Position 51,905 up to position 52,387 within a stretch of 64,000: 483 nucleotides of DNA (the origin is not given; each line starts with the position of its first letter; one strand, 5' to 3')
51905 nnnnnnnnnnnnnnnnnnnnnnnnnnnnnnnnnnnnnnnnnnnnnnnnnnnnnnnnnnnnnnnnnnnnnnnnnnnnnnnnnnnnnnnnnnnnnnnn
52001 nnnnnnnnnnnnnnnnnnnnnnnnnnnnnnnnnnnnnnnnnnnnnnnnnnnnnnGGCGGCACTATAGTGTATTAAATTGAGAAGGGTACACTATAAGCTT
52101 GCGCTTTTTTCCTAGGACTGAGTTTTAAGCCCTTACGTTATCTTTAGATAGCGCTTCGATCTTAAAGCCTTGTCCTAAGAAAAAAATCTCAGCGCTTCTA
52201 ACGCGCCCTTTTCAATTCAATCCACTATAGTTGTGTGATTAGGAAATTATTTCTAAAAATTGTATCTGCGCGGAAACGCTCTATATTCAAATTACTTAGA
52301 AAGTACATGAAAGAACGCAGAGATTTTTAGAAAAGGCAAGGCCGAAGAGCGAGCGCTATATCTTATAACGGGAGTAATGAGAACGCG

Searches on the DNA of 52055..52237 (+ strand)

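Call 36: search_dna_similar(query=window:52055-52237:+, collection=plasmids, mode=distant, max_evalue=1, max_rows=20)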
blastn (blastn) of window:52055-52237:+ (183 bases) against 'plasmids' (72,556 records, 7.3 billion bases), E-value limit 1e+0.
No match.
